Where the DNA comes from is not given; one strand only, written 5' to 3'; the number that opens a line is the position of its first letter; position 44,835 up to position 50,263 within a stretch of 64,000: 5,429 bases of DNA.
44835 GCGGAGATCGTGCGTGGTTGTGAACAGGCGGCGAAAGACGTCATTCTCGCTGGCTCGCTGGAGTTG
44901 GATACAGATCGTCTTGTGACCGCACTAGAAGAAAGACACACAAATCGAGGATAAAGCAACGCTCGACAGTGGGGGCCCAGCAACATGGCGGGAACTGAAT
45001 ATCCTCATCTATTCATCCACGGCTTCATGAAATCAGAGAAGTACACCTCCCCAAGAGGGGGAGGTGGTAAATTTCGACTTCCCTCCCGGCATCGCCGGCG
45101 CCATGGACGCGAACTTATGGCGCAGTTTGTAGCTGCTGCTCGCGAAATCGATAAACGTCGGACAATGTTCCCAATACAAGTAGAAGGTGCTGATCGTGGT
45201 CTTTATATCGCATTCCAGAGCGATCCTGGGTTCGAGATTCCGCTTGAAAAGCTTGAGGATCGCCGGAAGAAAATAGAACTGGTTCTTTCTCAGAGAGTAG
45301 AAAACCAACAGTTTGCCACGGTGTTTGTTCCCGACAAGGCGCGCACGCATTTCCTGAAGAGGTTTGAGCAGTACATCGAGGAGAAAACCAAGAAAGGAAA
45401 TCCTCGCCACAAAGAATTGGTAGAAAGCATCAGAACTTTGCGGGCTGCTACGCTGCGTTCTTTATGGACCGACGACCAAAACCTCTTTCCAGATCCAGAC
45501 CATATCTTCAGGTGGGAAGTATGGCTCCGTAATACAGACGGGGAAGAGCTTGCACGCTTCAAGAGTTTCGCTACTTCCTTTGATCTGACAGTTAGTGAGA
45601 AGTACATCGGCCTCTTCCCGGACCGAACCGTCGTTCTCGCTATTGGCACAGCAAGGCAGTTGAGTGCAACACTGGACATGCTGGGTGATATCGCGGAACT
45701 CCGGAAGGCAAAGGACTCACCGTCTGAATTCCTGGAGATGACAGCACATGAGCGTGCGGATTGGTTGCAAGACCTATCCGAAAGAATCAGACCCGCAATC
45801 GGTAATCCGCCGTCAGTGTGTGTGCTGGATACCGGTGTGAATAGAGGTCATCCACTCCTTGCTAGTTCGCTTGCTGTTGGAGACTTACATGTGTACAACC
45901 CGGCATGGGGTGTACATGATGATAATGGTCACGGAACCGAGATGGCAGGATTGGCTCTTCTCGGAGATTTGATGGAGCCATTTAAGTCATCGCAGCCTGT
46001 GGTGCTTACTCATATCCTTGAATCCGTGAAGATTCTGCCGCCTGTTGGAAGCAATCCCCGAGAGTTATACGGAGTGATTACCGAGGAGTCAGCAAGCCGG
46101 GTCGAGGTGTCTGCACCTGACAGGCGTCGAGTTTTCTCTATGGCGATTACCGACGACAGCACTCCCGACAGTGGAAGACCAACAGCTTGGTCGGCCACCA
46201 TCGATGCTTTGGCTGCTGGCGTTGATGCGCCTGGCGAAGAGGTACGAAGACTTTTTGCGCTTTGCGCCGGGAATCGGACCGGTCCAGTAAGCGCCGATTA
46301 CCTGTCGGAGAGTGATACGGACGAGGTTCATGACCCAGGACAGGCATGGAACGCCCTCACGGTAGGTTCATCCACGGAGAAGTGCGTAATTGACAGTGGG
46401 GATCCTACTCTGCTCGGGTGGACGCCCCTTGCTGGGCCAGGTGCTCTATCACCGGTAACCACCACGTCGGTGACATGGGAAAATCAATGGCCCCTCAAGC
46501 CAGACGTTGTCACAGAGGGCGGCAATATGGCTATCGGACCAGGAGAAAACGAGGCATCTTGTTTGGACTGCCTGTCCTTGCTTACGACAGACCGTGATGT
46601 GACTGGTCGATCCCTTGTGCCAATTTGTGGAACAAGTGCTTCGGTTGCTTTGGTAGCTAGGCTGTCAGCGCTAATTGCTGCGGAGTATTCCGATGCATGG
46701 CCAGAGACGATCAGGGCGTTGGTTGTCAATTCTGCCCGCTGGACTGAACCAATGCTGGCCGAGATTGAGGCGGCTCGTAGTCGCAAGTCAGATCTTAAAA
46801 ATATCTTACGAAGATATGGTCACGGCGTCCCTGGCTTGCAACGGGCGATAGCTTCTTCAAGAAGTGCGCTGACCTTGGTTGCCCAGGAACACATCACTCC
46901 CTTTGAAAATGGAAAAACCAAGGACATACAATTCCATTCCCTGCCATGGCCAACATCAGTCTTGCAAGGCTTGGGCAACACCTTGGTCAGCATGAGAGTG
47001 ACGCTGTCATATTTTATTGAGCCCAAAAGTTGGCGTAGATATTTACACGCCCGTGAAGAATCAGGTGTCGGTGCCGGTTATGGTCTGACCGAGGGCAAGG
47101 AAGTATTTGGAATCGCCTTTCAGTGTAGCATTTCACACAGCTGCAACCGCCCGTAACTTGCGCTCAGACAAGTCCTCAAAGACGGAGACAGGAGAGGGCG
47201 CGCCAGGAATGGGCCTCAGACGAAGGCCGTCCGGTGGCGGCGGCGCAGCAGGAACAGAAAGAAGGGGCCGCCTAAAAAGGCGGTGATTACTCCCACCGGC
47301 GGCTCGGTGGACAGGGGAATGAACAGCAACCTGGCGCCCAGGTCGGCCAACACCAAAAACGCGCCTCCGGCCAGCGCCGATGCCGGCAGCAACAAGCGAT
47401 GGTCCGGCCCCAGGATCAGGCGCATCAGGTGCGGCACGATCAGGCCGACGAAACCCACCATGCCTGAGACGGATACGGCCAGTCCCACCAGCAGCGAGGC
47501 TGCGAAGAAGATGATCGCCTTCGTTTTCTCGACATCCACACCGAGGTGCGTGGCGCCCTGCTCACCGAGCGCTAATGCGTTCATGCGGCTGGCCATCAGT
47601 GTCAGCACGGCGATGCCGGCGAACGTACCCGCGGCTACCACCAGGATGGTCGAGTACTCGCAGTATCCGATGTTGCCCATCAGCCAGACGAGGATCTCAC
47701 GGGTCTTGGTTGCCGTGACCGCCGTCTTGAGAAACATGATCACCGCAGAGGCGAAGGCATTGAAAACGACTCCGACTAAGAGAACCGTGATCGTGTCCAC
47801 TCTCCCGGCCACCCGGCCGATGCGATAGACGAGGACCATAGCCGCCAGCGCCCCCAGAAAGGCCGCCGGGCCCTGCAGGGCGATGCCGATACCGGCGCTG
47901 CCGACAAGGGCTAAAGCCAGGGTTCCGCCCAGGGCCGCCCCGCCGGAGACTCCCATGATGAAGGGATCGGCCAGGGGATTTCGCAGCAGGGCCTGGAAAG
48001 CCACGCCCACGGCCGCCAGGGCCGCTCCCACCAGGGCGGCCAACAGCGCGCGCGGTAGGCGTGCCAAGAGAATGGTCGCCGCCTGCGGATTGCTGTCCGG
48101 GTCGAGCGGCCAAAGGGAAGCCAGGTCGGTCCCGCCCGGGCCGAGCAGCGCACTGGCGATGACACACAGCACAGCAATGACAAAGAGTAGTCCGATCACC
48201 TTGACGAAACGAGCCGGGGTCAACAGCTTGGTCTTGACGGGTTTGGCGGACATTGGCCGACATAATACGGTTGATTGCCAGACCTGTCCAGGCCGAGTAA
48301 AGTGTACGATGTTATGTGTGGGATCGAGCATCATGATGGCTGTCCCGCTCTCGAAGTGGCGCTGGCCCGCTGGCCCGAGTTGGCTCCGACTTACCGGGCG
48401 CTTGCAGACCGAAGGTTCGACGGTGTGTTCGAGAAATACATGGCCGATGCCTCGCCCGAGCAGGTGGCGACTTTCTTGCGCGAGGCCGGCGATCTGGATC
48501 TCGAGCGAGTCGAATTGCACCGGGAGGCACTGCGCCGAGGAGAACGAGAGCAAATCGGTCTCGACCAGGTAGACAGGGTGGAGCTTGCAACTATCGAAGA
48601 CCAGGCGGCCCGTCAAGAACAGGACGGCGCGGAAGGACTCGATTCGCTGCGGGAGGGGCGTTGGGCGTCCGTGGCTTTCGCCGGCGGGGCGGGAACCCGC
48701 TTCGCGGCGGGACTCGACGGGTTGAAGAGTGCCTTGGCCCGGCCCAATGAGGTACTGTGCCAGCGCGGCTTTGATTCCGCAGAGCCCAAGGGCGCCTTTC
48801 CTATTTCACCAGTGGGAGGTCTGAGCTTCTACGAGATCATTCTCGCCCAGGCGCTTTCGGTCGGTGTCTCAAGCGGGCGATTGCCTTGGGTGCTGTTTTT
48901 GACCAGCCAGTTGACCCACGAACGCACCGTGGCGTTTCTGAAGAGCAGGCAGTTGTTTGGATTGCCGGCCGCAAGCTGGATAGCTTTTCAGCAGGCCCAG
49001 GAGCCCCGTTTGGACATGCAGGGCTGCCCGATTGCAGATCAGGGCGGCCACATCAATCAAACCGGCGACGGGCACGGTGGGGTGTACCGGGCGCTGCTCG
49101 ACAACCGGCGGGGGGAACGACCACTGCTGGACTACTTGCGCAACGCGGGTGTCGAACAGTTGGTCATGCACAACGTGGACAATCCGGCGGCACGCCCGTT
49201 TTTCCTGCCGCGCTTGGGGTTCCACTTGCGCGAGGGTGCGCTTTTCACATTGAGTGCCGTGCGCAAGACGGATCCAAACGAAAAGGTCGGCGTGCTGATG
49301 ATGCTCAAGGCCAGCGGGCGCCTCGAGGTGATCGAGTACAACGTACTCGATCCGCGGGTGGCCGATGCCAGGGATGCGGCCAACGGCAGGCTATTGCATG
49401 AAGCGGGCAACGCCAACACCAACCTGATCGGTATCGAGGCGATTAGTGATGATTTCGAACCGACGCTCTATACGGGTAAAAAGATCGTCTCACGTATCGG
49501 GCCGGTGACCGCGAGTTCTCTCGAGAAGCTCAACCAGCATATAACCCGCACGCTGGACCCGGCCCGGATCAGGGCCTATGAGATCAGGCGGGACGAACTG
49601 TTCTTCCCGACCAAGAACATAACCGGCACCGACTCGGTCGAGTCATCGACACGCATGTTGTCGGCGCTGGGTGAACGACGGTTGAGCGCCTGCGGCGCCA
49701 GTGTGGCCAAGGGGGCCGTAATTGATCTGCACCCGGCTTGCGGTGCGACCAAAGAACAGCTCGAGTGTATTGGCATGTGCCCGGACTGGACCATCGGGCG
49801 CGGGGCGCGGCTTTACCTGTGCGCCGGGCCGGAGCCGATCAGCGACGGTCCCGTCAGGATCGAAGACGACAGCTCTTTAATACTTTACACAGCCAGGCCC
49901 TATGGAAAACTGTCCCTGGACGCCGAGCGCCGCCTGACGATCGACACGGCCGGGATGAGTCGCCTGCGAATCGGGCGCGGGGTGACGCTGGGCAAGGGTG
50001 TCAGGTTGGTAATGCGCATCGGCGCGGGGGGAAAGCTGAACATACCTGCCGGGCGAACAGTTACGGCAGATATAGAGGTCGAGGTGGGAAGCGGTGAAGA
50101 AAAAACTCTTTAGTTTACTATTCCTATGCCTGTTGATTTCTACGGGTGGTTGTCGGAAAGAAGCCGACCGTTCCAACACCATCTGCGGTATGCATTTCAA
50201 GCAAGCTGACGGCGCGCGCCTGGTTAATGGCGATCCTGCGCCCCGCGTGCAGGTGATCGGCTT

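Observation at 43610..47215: Lower-GC island carrying an IetA/IetS-like module: cytoplasmic AAA ATPase + S8 subtilase (candidate addiction/antiphage system)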

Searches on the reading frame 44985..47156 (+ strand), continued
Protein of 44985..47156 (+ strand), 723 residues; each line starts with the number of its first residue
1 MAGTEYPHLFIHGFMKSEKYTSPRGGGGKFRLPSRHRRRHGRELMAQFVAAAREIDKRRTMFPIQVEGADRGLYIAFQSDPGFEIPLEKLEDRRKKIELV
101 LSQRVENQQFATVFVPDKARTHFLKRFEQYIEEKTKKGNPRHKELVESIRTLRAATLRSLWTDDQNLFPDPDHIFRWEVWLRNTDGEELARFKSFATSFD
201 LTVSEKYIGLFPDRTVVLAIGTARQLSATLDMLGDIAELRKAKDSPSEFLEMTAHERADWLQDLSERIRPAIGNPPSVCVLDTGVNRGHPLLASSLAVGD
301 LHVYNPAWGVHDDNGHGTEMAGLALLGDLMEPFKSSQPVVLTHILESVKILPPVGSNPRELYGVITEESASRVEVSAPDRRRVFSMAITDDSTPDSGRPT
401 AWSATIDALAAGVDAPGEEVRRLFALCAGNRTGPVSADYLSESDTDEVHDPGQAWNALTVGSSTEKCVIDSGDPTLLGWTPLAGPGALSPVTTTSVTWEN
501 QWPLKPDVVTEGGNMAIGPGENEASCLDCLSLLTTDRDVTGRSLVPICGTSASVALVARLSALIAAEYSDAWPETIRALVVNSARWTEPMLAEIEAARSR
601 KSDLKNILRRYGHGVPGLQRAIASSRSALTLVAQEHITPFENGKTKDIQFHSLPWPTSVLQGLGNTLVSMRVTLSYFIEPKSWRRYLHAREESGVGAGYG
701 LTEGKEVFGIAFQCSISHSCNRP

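Call 69: predict_structure(alignment_id=A3)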
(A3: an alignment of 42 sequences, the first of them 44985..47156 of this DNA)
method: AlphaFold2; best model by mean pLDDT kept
length: 723 residues; sequences in the alignment: 42
mean_pLDDT: 80.7   pTM: 0.71
mean pLDDT of the five models: 80.7, 80.1, 79.5, 78.6, 77.0
residues with pLDDT >= 90: 277; 70-90: 288; 50-70: 104; < 50: 54
segments of 3 or more residues with pLDDT < 50: 1-4, 20-31, 394-396, 681-705, 719-723
pLDDT, mean of each block of 10 residues (from residue 1): 54 55 35 76 95 86 64 90 87 89 83 91 95 92 92 89 78 83 83 84 79 83 82 76 70 86 95 95 95 95 96 94 97 89 97 89 91 91 92 58 86 59 90 84 82 89 90 81 93 70 80 93 89 94 93 98 92 90 91 89 85 90 62 69 56 59 64 73 37 32 49 61 25
secondary structure, 60 per line:
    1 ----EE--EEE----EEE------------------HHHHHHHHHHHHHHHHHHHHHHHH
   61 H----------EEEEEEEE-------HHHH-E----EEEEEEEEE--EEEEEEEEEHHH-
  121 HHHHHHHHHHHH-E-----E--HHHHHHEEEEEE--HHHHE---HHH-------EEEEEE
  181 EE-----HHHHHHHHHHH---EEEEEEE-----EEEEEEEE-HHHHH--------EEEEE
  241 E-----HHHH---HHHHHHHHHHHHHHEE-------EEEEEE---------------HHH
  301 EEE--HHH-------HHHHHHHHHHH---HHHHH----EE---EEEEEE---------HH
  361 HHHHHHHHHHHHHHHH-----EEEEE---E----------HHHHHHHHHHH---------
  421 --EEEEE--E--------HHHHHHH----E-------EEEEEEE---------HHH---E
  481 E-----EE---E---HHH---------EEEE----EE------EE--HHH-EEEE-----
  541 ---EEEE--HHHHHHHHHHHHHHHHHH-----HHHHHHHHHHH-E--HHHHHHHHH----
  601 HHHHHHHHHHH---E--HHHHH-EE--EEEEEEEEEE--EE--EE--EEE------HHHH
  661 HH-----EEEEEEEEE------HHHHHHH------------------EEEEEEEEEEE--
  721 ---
elements in order (helices of 4 or more, strands of 3 or more residues): E9-11 E16-18 H37-61 E72-79 H87-90 E97-105 E108-116 H121-132 H143-148 E149-154 H157-160 E175-182 H188-198 E202-208 E214-221 H223-227 E236-241 H247-250 H254-267 E277-282 E301-303 H316-326 H330-334 E344-349 H359-376 E382-386 H401-411 E423-427 H439-445 E458-464 E508-511 E532-535 E544-547 H550-567 H573-583 H588-596 H601-611 H618-622 E628-637 E648-650 H657-662 E668-676 H683-689 E708-718

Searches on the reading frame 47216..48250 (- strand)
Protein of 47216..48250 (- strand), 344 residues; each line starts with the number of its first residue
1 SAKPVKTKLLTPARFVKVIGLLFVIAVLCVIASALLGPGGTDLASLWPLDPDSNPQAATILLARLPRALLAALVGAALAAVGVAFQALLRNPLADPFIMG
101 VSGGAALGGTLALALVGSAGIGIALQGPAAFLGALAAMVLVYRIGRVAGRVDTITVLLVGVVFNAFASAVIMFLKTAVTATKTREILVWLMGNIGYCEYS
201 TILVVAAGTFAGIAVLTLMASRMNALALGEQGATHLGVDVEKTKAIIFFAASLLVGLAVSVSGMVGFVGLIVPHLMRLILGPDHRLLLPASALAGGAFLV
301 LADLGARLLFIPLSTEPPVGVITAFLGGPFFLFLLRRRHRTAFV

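Call 23: find_related_loci(query=window:47216-48250:-, collection=genome_contigs, flank=10000)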
Query window:47216-48250:- (344 aa) in genome_contigs; peptide patterns used: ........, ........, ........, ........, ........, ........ (x = any residue, [..] = any of these).
599 stretches matched a pattern (row limit reached: there are more); 390 encode a relative of the query (tblastn E <= 1e-3); the best 80 are kept; 80 distinct loci.
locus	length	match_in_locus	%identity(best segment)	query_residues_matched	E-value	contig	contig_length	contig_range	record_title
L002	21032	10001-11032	92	1-344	0e+0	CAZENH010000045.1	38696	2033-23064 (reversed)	MAG TPA_asm: uncultured Myxococcales bacterium isolate binchicken_co150_700 genome assembly, contig: NODE_2176_length_38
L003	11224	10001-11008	75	10-344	5e-148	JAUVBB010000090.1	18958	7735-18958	MAG: Deltaproteobacteria bacterium isolate CSMAG_234 CSMAG_234_k127_10374442_length_18958_cov_13.9931, whole genome shot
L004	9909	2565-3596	67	1-344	4e-143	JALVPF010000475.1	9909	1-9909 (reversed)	MAG: Myxococcales bacterium isolate A3_metabat1_scaf2bin.099 A3_NODE_6245_length_9909_cov_2.358311, whole genome shotgun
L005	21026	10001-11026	67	3-344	3e-142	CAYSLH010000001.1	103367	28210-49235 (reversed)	MAG TPA_asm: uncultured Myxococcales bacterium isolate SRP163575_co1_108 genome assembly, contig: NODE_234_length_103367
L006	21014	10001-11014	78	8-344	3e-141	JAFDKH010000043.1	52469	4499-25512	MAG: Deltaproteobacteria bacterium isolate Meg22_46_Bin_104 Meg22_46_Bin_104_scaffold_1503, whole genome shotgun sequenc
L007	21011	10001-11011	69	8-343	9e-141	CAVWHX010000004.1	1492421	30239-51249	MAG: uncultured delta proteobacterium isolate MFD01476.bin.2.53 genome assembly, contig: contig_46447, whole genome shot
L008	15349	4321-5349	68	1-343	3e-135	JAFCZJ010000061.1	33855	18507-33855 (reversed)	MAG: Deltaproteobacteria bacterium isolate AB_03_Bin_195 AB_03_Bin_195_scaffold_637, whole genome shotgun sequence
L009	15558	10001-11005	65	10-344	4e-127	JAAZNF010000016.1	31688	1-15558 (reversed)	MAG: Myxococcales bacterium isolate AS27yjCOA_137 16311_AS27, whole genome shotgun sequence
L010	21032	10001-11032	96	1-344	0e+0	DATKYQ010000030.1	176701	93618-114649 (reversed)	MAG TPA_asm: Myxococcota bacterium isolate SMAG_U14223 k141_94005, whole genome shotgun sequence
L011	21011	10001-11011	70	8-343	4e-122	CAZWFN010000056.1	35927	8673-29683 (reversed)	MAG TPA_asm: uncultured Myxococcales bacterium isolate SRP332253_co1_126 genome assembly, contig: NODE_1543_length_35927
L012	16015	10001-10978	64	1-324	1e-118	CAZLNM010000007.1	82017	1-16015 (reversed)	MAG TPA_asm: uncultured Myxococcales bacterium isolate SRP278314_co2_58 genome assembly, contig: NODE_503_length_82017_c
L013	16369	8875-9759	78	29-324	3e-118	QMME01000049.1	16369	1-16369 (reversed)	MAG: Deltaproteobacteria bacterium isolate B64_G9 B64_Guay9_scaffold_02770, whole genome shotgun sequence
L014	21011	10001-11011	70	8-343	7e-115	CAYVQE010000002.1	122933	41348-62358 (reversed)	MAG TPA_asm: uncultured Myxococcales bacterium isolate SRP141376_co4_87 genome assembly, contig: NODE_174_length_122933_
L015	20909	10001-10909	75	37-338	4e-110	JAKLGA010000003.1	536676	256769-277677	MAG: Myxococcota bacterium isolate RA.bin29 RA.bin29_3, whole genome shotgun sequence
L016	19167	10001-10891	54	54-340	2e-84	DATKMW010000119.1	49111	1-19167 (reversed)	MAG TPA_asm: Anaeromyxobacter sp. isolate SMAG_U14721 k141_611944, whole genome shotgun sequence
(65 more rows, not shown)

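Call 34: search_protein_families(library=pfam, proteins=[L015:10944-12608:-, L015:12626-13321:-, L015:13364-14917:-, L015:15013-15801:+, L011:11924-13816:-, L011:11935-13782:+, L011:13820-15922:-], max_evalue=0.001)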
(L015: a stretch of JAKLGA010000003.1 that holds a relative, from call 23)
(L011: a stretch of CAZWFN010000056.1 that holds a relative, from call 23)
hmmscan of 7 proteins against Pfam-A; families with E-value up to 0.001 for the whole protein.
L015:10944-12608:- (554 aa): 0 families

L015:12626-13321:- (231 aa): 0 families

L015:13364-14917:- (517 aa): 0 families

L015:15013-15801:+ (262 aa): 2 families
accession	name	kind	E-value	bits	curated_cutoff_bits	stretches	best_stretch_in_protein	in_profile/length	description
PF00072.30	Response_reg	-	1.3e-22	80.4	30.2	1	7-116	1-110/111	Response regulator receiver domain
PF00486.34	Trans_reg_C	-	6.2e-13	49.1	26.2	1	154-228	1-77/77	Transcriptional regulatory protein, C terminal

L011:11924-13816:- (630 aa): 0 families

L011:11935-13782:+ (615 aa): 0 families

L011:13820-15922:- (700 aa): 0 families

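Call 73: search_protein_families(library=padloc, proteins=[L015:10944-12608:-, L015:12626-13321:-, L015:13364-14917:-, L011:11924-13816:-, L011:11935-13782:+, L011:13820-15922:-], max_evalue=0.001)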
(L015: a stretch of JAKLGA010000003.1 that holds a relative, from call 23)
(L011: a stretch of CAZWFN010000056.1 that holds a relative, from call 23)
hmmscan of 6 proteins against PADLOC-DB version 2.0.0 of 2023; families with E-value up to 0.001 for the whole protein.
L015:10944-12608:- (554 aa): 0 families

L015:12626-13321:- (231 aa): 0 families

L015:13364-14917:- (517 aa): 0 families

L011:11924-13816:- (630 aa): 0 families

L011:11935-13782:+ (615 aa): 0 families

L011:13820-15922:- (700 aa): 0 families

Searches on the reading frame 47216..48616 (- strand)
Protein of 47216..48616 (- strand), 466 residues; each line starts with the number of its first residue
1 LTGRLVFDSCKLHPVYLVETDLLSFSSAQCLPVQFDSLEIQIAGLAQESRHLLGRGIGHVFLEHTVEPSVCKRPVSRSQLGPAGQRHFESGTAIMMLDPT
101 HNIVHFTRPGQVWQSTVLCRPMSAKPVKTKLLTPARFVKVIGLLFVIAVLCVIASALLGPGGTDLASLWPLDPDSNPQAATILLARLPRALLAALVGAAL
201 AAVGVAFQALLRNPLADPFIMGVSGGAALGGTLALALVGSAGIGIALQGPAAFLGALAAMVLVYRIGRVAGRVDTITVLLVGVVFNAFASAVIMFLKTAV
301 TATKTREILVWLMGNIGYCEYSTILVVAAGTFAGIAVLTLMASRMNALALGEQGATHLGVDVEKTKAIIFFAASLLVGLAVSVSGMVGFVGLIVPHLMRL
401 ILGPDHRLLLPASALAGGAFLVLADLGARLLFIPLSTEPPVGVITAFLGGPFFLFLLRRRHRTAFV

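Call 7: search_protein_families(library=pfam, proteins=[window:47216-48616:-])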
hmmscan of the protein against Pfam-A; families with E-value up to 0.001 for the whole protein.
window:47216-48616:- (466 aa): 1 family
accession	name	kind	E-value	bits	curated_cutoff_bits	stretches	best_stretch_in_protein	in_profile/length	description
PF01032.23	FecCD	-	1.9e-81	273.9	26.5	1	148-459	2-311/311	FecCD transport family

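Call 9: search_protein_families(library=ncbifam, proteins=[window:47216-48616:-])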
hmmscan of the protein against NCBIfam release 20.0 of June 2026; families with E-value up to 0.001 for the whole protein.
window:47216-48616:- (466 aa): 16 families
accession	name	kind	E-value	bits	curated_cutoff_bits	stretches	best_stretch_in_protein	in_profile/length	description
NF007081.0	PRK09535.1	equivalog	9.9e-78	262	461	1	174-461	82-362/366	vitamin B12 ABC transporter permease BtuC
NF003001.0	PRK03784.1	equivalog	3.5e-64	217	334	1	143-462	21-330/332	vitamin B12 ABC transporter permease BtuC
TIGR03869.1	F420-0_ABCperm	hypoth_equivalog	7.2e-62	209.5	437.35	1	178-462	45-323/325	putative F420-0 ABC transporter permease subunit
NF008407.0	PRK11228.1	equivalog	1.2e-49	169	396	1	164-460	37-329/330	iron-dicitrate ABC transporter permease FecC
NF007871.0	PRK10577.2-2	equivalog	1.4e-49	169.2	899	1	137-461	357-677/679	Fe(3+)-hydroxamate ABC transporter permease FhuB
NF007867.0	PRK10577.1-3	subfamily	4.3e-49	167.5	849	1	129-462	378-707/710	Fe(3+)-hydroxamate ABC transporter permease FhuB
NF007872.0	PRK10577.2-3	equivalog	6.2e-49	166.9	727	1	132-462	352-671/676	Fe(3+)-hydroxamate ABC transporter permease FhuB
NF007299.0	PRK09777.1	equivalog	6.9e-48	163.6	406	1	146-459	11-316/318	Fe(3+) dicitrate ABC transporter permease subunit FecD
NF007866.0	PRK10577.1-2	equivalog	1.5e-47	162.4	554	1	135-462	350-665/666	Fe(3+)-hydroxamate ABC transporter permease FhuB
NF007760.0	PRK10441.1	equivalog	1.9e-43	148.9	428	1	133-463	6-332/335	Fe(3+)-siderophore ABC transporter permease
NF007873.0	PRK10577.2-4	equivalog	1.6e-36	126.3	1012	1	181-458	370-641/646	Fe(3+)-hydroxamate ABC transporter permease FhuB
NF007870.0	PRK10577.2-1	equivalog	1.5e-34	119.7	1355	1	183-460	401-673/678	Fe(3+)-hydroxamate ABC transporter permease FhuB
NF007759.0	PRK10440.1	equivalog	5.7e-34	117.8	422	1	177-461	48-327/330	iron-enterobactin ABC transporter permease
NF007869.0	PRK10577.1-6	equivalog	1.1e-32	113.4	954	1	103-461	339-695/703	Fe(3+)-hydroxamate ABC transporter permease FhuB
NF007868.0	PRK10577.1-5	equivalog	1.5e-32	112.9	943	2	274-461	481-665/666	Fe(3+)-hydroxamate ABC transporter permease FhuB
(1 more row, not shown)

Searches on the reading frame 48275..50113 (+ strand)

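Call 7: search_protein_families(library=pfam, proteins=[window:48275-50113:+])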
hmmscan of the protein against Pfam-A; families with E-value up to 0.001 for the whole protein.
window:48275-50113:+ (612 aa): 1 family
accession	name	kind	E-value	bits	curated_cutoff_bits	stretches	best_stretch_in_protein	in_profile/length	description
PF01704.24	UDPGP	-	4.4e-15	55.7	22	1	170-390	71-282/413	UTP--glucose-1-phosphate uridylyltransferase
